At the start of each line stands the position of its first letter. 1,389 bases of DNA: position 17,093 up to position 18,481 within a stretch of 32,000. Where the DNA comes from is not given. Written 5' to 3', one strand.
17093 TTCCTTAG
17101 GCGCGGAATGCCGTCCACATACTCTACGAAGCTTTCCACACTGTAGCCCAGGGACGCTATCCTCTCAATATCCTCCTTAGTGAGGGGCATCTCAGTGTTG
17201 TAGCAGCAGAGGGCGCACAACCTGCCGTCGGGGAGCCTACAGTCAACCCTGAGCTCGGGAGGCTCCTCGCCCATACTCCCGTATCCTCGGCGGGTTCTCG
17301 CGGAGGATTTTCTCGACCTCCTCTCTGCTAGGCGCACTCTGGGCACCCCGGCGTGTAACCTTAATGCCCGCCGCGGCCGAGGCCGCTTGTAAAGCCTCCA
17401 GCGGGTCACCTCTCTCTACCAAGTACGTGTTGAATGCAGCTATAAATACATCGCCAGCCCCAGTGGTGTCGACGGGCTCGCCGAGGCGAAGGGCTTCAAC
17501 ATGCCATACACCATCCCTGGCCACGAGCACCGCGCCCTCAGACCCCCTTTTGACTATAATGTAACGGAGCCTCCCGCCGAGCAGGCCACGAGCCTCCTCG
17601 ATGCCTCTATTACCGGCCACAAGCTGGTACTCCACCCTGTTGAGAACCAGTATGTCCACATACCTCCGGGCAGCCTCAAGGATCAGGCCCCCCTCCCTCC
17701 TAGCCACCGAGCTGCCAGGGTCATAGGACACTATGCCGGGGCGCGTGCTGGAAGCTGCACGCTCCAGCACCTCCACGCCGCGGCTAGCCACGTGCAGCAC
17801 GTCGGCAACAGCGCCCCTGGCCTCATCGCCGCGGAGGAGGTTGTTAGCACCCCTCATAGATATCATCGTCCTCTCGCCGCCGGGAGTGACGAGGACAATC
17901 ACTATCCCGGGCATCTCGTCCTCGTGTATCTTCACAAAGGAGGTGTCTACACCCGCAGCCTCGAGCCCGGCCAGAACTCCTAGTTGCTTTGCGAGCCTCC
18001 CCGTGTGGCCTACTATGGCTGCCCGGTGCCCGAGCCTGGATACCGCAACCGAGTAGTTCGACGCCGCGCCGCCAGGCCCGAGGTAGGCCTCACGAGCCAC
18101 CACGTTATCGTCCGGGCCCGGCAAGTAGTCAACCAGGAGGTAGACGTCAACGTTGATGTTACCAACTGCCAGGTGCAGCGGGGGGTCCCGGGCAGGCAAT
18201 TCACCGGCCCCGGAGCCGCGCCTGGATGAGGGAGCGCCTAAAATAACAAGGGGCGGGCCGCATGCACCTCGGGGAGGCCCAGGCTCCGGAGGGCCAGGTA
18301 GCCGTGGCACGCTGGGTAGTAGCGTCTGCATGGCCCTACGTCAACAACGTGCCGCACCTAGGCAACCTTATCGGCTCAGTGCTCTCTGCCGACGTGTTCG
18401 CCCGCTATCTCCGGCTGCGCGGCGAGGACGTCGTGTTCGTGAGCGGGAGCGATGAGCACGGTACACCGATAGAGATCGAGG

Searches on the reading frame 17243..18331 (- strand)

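Call 76: search_protein_families(library=pfam, proteins=[window:17243-18331:-], max_evalue=0.00001)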
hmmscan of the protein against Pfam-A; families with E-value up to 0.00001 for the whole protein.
window:17243-18331:- (362 aa): 1 family
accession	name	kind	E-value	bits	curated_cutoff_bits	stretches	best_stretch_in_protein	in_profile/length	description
PF00294.29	PfkB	-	2.2e-42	145.9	25.8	1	55-333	6-298/302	pfkB family carbohydrate kinase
